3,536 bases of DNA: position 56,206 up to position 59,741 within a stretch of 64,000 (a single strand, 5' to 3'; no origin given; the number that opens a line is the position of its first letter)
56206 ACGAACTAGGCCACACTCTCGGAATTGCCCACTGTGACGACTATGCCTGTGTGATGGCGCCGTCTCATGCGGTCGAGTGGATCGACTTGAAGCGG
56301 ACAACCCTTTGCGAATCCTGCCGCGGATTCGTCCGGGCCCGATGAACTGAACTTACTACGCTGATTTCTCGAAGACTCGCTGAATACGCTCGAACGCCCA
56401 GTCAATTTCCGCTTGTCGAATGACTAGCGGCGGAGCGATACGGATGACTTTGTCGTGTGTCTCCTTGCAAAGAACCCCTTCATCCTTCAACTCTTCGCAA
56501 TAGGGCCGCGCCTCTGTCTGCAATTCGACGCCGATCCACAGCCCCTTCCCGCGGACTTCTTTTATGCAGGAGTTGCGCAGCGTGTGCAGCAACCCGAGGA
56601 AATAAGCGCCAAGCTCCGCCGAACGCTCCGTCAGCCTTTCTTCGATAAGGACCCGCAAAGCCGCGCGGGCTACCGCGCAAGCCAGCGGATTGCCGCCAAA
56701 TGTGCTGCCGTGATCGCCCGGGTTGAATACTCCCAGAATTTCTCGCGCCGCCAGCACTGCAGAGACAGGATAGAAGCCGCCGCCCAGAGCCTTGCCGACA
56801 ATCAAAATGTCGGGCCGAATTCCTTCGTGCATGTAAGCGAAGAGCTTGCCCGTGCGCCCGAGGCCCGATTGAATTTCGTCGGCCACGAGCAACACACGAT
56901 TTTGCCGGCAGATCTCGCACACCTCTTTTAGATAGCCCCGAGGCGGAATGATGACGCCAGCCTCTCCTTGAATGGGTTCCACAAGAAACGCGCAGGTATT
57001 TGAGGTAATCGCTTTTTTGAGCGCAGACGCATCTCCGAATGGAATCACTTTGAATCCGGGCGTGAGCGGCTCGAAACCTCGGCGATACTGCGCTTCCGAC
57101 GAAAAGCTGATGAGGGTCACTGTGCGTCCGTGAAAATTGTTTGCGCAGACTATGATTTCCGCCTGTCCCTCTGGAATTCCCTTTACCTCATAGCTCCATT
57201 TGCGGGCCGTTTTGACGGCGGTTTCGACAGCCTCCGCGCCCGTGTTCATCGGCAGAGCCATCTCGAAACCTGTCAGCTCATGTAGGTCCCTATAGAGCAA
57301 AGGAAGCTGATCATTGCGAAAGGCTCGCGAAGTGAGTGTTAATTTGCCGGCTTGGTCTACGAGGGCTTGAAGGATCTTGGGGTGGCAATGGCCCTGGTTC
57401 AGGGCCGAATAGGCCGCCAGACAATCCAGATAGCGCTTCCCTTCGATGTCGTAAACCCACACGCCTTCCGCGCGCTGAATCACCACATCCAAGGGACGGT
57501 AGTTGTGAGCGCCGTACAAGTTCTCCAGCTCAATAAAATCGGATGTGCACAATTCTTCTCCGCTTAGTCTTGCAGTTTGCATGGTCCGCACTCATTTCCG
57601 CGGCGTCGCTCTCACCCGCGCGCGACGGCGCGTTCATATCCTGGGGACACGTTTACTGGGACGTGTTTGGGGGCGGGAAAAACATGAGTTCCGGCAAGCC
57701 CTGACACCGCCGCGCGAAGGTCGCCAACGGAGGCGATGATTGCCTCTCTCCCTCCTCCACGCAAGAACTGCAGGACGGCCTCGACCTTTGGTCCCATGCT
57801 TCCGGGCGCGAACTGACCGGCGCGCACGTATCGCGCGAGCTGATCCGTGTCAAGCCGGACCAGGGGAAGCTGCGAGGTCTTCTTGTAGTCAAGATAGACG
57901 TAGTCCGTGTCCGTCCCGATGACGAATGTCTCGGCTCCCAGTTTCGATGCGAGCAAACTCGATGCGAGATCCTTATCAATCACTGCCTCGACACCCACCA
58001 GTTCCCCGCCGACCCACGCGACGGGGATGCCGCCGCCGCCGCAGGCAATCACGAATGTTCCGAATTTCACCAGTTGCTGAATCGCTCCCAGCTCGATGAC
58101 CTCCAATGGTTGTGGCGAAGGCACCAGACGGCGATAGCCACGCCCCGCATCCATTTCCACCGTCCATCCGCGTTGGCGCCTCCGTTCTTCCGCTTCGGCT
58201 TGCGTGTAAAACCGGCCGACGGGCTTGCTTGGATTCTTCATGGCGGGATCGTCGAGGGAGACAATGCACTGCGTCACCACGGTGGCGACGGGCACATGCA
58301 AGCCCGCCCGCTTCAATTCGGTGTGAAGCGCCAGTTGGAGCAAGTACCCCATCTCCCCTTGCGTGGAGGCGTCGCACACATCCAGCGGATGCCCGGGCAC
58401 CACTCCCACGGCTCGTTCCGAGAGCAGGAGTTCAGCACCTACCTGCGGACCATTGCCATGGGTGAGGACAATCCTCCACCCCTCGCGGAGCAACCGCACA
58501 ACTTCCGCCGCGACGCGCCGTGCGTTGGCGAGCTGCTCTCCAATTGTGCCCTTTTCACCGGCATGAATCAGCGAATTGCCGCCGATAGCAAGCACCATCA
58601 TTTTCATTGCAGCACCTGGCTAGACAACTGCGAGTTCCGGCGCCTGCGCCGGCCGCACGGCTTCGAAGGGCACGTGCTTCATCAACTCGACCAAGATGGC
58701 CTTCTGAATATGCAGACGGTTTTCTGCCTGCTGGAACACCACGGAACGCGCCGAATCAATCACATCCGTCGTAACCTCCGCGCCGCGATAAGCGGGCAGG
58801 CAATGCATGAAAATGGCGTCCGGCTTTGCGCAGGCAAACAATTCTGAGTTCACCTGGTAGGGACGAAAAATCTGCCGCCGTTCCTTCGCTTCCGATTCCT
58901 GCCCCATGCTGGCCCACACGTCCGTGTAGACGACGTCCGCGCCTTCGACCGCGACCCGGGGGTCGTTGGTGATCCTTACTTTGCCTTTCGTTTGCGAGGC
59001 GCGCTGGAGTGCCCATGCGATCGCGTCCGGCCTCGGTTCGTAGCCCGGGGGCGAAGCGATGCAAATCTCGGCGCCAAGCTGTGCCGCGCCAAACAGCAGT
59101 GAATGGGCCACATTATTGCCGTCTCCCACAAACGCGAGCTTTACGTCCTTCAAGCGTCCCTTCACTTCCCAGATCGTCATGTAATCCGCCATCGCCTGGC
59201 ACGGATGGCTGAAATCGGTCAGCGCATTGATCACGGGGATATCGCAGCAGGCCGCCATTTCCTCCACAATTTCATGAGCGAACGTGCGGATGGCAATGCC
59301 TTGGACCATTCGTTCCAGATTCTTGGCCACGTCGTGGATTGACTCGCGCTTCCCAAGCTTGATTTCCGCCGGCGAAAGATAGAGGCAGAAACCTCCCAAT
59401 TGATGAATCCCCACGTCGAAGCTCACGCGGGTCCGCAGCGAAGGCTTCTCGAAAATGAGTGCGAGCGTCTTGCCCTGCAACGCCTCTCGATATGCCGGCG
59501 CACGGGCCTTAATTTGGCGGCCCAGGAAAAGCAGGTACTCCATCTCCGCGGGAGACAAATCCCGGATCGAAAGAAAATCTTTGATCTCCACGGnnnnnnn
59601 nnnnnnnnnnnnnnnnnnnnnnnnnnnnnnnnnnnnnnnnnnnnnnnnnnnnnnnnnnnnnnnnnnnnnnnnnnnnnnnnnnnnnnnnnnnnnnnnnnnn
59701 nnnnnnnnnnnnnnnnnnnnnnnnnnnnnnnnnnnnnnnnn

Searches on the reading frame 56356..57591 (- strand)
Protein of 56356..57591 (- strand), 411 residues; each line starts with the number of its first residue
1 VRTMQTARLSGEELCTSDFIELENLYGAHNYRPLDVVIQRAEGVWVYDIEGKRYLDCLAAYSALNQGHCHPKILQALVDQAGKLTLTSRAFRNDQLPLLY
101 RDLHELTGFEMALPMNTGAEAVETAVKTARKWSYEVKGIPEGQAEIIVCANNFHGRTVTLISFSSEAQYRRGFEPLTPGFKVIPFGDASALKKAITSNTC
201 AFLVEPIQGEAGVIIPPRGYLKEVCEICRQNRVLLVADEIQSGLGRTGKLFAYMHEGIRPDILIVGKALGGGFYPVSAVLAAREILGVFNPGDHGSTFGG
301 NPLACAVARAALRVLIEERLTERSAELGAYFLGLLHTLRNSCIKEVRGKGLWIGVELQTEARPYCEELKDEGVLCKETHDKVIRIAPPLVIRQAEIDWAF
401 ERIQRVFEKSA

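Call 62: search_protein_families(library=pfam, proteins=[window:56356-57591:-], max_evalue=0.0001)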
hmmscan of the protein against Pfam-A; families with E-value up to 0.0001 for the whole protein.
window:56356-57591:- (411 aa): 1 family
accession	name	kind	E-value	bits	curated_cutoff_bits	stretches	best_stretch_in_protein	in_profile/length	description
PF00202.27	Aminotran_3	-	2.9e-129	431.7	30.5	1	26-406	1-402/403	Aminotransferase class-III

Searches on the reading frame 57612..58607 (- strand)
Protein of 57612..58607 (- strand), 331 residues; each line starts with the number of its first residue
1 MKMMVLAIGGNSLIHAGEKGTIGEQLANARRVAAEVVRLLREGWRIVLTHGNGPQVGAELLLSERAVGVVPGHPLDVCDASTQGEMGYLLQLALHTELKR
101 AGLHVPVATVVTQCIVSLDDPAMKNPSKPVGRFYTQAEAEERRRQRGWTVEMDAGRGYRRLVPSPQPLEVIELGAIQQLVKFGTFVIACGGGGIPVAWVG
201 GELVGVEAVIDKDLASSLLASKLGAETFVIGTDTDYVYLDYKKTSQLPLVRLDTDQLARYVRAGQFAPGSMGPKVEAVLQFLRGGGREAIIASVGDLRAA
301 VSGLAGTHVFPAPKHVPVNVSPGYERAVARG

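Call 100: search_protein_families(library=pfam, proteins=[window:57612-58607:-], max_evalue=0.0001)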
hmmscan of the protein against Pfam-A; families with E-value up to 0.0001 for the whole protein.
window:57612-58607:- (331 aa): 1 family
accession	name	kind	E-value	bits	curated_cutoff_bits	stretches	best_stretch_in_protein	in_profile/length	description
PF00696.33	AA_kinase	-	4.4e-23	82.7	24.9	1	2-293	1-234/234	Amino acid kinase family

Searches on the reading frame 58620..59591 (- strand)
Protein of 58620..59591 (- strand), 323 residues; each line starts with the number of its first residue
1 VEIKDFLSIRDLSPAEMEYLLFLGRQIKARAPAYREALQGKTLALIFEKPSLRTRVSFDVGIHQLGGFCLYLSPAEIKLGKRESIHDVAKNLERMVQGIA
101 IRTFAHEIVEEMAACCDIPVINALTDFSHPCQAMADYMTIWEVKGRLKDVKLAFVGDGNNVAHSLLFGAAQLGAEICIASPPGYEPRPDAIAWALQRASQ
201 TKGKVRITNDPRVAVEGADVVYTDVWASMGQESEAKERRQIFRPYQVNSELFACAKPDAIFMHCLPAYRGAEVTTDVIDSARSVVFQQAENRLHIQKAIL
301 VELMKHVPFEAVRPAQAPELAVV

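Call 100: search_protein_families(library=pfam, proteins=[window:58620-59591:-], max_evalue=0.0001)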
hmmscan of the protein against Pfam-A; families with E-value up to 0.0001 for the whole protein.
window:58620-59591:- (323 aa): 2 families
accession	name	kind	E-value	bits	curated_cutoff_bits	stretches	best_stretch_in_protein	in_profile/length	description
PF00185.30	OTCace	-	4.7e-60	202.6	29.4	1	148-301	1-155/157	Aspartate/ornithine carbamoyltransferase, Asp/Orn binding domain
PF02729.26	OTCace_N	-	2.5e-45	154.6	29.9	1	4-142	1-148/148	Aspartate/ornithine carbamoyltransferase, carbamoyl-P binding domain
